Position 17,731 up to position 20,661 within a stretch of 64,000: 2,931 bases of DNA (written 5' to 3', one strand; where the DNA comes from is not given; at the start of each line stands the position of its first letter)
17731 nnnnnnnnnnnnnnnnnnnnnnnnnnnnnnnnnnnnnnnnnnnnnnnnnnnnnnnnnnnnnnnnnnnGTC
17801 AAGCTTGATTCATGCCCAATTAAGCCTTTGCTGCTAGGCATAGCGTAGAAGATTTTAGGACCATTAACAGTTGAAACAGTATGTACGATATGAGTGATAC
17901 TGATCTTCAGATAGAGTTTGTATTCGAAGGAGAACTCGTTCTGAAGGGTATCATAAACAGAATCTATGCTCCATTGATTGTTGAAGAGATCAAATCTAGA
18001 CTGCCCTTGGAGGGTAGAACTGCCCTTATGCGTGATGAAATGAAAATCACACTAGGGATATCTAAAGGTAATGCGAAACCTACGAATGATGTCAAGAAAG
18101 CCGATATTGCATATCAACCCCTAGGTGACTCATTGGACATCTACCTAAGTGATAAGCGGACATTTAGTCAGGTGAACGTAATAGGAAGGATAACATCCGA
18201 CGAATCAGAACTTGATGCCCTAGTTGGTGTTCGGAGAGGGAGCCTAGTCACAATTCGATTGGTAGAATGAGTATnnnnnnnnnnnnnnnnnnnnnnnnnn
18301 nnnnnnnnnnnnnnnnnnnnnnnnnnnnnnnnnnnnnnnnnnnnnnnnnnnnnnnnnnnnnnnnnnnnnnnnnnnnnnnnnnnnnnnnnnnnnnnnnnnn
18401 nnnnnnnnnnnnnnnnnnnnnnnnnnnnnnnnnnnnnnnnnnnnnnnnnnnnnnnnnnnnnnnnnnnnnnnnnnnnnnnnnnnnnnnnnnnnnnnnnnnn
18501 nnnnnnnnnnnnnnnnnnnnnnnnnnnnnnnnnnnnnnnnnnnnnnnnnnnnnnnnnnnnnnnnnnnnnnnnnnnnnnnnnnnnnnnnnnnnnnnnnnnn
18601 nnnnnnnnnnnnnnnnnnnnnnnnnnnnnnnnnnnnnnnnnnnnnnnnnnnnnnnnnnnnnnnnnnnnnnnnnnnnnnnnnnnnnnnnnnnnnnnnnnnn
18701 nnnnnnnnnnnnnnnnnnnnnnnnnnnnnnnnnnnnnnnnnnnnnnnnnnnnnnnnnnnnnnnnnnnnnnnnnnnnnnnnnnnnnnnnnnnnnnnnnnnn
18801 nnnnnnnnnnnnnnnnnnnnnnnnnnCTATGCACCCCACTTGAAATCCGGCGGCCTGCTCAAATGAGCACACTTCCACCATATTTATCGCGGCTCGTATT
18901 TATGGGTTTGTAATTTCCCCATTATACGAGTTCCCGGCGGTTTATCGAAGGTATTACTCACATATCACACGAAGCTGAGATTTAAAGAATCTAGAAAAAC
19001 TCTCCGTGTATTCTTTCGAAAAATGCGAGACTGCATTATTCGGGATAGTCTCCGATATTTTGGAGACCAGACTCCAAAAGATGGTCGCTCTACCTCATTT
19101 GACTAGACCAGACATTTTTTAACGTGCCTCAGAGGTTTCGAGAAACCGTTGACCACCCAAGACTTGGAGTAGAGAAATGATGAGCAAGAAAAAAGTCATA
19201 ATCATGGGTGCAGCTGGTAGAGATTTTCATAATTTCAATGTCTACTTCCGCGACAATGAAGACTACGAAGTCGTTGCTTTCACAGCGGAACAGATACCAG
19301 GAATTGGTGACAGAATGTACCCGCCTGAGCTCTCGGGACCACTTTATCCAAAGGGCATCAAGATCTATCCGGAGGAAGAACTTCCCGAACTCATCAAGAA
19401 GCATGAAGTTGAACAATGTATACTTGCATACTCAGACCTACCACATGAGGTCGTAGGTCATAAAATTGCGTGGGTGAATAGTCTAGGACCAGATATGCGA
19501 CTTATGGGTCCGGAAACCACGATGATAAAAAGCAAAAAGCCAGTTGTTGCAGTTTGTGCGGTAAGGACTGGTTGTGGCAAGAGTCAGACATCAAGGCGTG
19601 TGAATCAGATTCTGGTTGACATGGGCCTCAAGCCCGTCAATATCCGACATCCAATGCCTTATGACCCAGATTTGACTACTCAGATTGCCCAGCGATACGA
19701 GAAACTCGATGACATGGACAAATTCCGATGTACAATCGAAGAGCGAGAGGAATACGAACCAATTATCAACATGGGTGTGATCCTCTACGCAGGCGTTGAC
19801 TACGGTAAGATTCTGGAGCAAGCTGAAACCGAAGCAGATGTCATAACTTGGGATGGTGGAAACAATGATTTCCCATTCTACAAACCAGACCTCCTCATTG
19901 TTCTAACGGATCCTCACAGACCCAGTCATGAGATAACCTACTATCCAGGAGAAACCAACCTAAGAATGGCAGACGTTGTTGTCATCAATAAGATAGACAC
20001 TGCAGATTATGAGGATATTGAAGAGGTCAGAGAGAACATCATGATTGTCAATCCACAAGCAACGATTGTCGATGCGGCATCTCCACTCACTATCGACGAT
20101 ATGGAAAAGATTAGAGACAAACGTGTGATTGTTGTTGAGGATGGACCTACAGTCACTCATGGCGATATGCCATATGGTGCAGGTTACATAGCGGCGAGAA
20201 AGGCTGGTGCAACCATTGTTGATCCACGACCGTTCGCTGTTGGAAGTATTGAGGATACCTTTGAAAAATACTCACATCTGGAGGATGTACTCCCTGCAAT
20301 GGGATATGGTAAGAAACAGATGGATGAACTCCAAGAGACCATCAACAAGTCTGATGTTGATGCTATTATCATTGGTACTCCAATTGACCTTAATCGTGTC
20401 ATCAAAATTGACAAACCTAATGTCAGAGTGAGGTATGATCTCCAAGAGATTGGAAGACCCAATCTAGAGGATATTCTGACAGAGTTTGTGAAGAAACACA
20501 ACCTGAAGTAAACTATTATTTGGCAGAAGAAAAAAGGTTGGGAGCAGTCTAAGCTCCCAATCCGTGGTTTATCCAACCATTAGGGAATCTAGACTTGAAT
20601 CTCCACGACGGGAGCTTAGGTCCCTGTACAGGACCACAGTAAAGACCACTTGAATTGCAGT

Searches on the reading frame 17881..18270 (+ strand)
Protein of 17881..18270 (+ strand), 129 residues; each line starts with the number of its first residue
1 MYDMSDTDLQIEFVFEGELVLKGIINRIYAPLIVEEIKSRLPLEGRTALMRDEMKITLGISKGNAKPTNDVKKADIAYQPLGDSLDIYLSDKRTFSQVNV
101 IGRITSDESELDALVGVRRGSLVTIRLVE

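Call 26: search_protein_families(library=pfam, proteins=[window:17881-18270:+], max_evalue=0.001)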
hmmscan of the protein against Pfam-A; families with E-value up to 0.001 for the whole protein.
window:17881-18270:+ (129 aa): 2 families
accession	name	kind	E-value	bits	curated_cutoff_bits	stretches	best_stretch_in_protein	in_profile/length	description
PF04126.18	Cyclophil_like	-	4.4e-11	43.1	27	1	11-126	3-120/120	Cyclophilin-like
PF18050.6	Cyclophil_like2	-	0.00053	20.5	22.7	1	60-125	47-114/115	Cyclophilin-like family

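Call 58: search_protein_families(library=ncbifam, proteins=[window:17881-18270:+], max_evalue=0.01)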
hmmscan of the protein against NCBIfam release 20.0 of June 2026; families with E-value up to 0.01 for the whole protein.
window:17881-18270:+ (129 aa): 0 families

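Call 85: search_solved_structures(query=window:17881-18267:+, max_evalue=1)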
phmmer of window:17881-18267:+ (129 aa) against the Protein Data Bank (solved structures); distinct sequences matched with E-value up to 1: 1.
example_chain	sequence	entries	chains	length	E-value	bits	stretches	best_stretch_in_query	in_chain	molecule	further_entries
2nnz_A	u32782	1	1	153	0.021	18.2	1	27-125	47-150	Hypothetical protein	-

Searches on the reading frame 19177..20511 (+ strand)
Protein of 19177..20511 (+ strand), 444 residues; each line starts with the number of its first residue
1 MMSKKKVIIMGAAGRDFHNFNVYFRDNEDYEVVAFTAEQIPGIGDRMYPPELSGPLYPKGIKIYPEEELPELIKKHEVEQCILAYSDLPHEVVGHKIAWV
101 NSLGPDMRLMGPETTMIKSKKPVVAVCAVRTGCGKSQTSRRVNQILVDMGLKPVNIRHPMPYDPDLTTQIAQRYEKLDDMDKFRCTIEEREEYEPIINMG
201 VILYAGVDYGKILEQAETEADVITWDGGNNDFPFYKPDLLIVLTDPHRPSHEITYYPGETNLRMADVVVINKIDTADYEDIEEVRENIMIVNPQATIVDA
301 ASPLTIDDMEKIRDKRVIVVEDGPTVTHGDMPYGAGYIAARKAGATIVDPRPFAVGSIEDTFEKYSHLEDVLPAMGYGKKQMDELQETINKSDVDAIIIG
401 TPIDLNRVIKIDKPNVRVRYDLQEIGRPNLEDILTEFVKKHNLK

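Call 26: search_protein_families(library=pfam, proteins=[window:19177-20511:+], max_evalue=0.001)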
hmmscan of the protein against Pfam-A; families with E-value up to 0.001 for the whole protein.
window:19177-20511:+ (444 aa): 1 family
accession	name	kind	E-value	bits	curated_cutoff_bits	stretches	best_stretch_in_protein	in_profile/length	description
PF02492.25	cobW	-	5.1e-05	23.4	20.7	1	240-298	118-179/180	CobW/HypB/UreG, nucleotide-binding domain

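Call 58: search_protein_families(library=ncbifam, proteins=[window:19177-20511:+], max_evalue=0.01)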
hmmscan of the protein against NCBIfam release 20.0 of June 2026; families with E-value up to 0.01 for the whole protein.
window:19177-20511:+ (444 aa): 2 families
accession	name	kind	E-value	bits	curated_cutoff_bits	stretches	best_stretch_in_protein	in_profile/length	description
TIGR00073.1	hypB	equivalog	0.00024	20.7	121.2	1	260-311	153-205/217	hydrogenase nickel incorporation protein HypB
NF038288.1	chaper_GTP_ZigA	equivalog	0.0085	15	600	0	263-301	172-210/390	zinc metallochaperone GTPase ZigA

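Call 86: search_solved_structures(query=window:19177-20508:+, max_evalue=0.01)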
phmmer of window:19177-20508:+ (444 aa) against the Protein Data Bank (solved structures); distinct sequences matched with E-value up to 0.01: 1.
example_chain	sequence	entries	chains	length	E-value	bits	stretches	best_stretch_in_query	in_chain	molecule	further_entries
9sxb_A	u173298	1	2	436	1.3e-05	27.6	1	216-324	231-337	Cyclic 2,3-diphosphoglycerate synthetase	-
